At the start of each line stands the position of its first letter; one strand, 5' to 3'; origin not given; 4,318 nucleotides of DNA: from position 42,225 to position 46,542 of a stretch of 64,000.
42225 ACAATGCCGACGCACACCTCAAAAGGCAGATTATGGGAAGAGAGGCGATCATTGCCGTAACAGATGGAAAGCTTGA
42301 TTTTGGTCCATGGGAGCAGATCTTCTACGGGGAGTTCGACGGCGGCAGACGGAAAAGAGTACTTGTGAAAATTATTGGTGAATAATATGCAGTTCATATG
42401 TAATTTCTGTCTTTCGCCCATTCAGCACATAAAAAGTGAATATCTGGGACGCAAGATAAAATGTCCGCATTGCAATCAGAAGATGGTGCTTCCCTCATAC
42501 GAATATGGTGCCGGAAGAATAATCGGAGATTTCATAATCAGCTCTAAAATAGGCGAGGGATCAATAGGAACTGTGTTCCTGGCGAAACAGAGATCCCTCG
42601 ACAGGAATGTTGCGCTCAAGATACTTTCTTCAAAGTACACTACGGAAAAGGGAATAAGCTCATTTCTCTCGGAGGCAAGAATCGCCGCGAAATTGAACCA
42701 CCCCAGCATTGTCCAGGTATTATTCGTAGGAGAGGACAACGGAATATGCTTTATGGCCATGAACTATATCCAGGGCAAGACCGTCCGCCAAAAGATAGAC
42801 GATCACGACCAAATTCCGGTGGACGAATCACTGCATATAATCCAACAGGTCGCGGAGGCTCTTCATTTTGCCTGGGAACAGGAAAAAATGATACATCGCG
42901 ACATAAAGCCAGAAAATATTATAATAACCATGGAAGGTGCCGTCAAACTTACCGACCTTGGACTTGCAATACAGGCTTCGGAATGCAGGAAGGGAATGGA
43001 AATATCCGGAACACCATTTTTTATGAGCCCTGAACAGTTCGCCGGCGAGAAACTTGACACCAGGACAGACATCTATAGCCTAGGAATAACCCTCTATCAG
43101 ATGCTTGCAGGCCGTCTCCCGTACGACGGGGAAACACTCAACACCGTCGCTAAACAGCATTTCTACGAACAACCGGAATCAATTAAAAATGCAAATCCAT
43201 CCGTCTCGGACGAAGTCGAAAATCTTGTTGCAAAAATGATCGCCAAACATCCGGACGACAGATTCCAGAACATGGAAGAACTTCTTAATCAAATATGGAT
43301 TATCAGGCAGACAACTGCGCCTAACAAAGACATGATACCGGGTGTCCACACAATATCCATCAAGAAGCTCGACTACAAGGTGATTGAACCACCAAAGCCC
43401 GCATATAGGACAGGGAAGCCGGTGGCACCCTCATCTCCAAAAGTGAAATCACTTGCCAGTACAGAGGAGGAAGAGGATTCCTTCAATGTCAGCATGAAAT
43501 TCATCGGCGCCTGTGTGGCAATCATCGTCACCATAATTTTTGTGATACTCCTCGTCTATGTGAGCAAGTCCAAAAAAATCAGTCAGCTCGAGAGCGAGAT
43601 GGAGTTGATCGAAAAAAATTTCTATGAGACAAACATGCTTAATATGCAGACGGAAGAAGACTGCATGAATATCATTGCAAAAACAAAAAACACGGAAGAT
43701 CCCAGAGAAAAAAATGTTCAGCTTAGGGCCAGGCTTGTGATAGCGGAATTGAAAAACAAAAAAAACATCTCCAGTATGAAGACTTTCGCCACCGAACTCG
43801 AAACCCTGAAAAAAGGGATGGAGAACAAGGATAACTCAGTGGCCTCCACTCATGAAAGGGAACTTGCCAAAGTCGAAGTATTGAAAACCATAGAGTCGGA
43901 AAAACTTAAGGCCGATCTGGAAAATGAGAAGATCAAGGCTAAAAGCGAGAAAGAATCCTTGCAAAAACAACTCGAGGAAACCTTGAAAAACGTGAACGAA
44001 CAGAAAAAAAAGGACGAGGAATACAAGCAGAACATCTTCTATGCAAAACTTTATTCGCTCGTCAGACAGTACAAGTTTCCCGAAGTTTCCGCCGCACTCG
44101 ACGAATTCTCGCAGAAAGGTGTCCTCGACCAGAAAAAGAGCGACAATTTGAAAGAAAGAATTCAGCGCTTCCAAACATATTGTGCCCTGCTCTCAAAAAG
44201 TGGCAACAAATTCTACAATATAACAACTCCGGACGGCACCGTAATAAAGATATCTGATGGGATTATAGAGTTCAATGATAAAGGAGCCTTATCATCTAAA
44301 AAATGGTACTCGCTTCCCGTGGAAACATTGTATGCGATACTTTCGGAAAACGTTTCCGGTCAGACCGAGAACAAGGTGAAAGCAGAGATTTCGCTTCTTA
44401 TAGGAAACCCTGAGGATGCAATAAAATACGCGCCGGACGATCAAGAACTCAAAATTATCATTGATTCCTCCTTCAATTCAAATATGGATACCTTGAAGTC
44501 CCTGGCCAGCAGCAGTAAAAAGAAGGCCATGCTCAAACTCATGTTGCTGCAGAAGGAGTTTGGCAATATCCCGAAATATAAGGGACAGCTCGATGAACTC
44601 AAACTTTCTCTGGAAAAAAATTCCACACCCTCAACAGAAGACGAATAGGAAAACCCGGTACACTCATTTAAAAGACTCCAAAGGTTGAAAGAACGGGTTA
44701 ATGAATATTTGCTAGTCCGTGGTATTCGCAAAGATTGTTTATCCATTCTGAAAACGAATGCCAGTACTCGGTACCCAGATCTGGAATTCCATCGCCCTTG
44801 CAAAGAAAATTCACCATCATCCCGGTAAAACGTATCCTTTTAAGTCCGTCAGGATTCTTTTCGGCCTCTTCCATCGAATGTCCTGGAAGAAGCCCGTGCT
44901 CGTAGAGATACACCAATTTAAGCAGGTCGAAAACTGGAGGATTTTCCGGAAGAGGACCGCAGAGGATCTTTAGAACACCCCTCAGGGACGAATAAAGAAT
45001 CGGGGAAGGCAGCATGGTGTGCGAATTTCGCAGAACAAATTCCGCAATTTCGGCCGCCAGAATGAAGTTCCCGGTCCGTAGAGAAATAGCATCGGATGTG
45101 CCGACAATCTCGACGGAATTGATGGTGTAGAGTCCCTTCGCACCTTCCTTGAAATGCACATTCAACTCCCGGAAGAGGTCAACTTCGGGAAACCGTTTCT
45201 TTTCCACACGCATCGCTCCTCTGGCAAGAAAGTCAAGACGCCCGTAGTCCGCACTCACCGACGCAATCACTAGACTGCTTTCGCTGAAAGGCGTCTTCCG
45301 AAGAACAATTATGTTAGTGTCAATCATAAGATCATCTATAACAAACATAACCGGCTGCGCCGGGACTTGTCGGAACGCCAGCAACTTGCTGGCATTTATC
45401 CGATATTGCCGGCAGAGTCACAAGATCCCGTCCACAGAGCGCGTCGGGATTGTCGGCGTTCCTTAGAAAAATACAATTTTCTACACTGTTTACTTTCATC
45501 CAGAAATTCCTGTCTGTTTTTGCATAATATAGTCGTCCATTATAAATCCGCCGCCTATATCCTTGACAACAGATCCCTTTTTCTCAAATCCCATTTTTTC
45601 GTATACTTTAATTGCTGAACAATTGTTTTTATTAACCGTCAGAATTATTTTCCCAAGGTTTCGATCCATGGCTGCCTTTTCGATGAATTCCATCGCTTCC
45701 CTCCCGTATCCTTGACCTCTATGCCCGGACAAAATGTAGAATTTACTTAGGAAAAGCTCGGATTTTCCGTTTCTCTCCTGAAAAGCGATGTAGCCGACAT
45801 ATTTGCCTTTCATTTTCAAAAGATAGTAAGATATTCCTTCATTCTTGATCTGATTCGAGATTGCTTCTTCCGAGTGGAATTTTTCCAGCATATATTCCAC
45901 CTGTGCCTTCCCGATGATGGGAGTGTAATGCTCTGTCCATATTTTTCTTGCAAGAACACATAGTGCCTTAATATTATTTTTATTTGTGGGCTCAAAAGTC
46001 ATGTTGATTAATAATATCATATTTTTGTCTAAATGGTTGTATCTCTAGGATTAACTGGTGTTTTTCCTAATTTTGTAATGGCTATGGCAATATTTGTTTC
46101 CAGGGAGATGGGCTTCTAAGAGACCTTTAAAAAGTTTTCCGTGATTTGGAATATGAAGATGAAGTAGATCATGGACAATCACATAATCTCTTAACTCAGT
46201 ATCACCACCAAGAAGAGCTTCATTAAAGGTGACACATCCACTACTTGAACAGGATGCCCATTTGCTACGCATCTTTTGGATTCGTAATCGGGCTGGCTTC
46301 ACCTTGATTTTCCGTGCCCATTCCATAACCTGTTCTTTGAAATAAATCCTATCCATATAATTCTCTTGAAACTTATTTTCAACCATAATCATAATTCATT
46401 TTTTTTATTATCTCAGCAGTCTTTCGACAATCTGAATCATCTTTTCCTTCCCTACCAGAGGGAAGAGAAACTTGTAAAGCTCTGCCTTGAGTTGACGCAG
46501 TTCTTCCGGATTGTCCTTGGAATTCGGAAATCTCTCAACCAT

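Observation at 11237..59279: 15-bp perfect palindrome CTGCGAA-W-TTCGCAG scattered through unrelated coding regions in all reading frames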

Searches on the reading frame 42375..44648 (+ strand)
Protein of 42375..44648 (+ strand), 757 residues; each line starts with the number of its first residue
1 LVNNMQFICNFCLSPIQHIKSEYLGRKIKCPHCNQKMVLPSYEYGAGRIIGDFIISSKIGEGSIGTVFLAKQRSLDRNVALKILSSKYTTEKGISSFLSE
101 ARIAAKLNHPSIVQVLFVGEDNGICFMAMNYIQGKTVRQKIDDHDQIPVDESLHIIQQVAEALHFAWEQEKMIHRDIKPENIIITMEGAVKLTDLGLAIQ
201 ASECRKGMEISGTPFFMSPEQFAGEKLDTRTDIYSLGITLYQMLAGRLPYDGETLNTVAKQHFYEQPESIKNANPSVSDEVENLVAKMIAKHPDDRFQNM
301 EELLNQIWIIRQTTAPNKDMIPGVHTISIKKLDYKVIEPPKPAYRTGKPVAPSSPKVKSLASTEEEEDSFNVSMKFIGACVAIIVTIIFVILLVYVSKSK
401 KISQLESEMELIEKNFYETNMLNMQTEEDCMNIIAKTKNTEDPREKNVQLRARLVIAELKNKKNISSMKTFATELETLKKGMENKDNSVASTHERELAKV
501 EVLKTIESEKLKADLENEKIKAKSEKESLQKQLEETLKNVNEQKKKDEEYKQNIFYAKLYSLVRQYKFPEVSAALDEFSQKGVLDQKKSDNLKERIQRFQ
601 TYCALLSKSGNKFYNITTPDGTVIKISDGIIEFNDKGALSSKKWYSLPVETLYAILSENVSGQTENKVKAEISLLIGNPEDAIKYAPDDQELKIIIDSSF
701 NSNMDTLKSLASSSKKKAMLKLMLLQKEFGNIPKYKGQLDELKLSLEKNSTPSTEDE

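Call 7: search_protein_families(library=pfam, proteins=[window:42375-44648:+])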
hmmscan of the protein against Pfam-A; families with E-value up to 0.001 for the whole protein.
window:42375-44648:+ (757 aa): 5 families
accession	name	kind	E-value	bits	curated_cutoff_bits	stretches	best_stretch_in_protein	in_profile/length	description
PF00069.31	Pkinase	-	2.7e-53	181.5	31.7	1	55-309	3-263/263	Protein kinase domain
PF07714.23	PK_Tyr_Ser-Thr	-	2e-36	126.1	23.1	1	55-304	3-255/258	Protein tyrosine and serine/threonine kinase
PF17667.7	Pkinase_fungal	-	6.3e-05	22.3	24.1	1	153-234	289-377/387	Fungal protein kinase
PF03109.22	ABC1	-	0.00024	20.8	22.9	0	126-203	144-219/244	ABC1 atypical kinase-like domain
PF14531.12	Kinase-like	-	0.00051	19.8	25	1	169-296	163-289/289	Kinase-like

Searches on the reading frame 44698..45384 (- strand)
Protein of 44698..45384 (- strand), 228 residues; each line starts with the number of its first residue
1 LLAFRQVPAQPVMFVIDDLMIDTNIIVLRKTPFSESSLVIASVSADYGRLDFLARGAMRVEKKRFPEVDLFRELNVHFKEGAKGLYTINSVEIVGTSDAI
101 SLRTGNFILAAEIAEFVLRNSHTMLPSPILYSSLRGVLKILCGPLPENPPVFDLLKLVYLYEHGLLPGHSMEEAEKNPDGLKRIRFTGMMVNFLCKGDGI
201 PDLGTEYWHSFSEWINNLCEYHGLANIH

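Call 7: search_protein_families(library=pfam, proteins=[window:44698-45384:-])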
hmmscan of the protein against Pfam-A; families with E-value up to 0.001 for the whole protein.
window:44698-45384:- (228 aa): 1 family
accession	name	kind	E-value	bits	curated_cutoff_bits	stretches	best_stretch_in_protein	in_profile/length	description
PF11967.14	RecO_N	-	1.4e-11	44.7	27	1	22-95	5-78/80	Recombination protein O N terminal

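Call 9: find_encoding_contigs(protein=window:44698-45384:-, flank=10000, max_places=10)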
Protein window:44698-45384:- (228 aa): no gene with exactly this product is on record in the collection.

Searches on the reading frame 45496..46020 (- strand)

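Call 43: search_protein_families(library=pfam, proteins=[window:45496-46020:-], max_evalue=0.00001)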
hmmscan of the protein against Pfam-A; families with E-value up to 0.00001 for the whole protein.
window:45496-46020:- (174 aa): 6 families
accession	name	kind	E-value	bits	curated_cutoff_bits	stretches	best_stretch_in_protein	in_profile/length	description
PF00583.31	Acetyltransf_1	-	4.8e-19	69.2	20.7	1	54-145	27-116/116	Acetyltransferase (GNAT) family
PF13673.13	Acetyltransf_10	-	8.2e-18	65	23.6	1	38-154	7-116/128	Acetyltransferase (GNAT) domain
PF13508.13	Acetyltransf_7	-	4.7e-13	49.8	27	1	64-147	4-84/84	Acetyltransferase (GNAT) domain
PF13302.13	Acetyltransf_3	-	1.8e-09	38.8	25.4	1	28-146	24-138/138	Acetyltransferase (GNAT) domain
PF13420.13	Acetyltransf_4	-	9.9e-09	35.8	24.3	1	35-150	24-139/155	Acetyltransferase (GNAT) domain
PF08445.16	FR47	-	4.7e-06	26.9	22.1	0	90-148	23-80/86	FR47-like protein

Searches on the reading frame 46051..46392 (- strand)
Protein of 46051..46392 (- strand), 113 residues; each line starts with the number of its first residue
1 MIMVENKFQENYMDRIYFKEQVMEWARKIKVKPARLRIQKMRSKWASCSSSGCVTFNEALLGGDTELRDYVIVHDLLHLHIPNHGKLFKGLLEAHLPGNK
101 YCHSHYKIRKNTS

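Call 43: search_protein_families(library=pfam, proteins=[window:46051-46392:-], max_evalue=0.00001)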
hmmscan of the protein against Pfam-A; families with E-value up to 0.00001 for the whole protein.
window:46051-46392:- (113 aa): 1 family
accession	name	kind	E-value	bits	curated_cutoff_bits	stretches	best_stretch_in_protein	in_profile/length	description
PF01863.23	YgjP-like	-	1.8e-24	87.4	26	1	15-103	113-201/207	YgjP-like, metallopeptidase domain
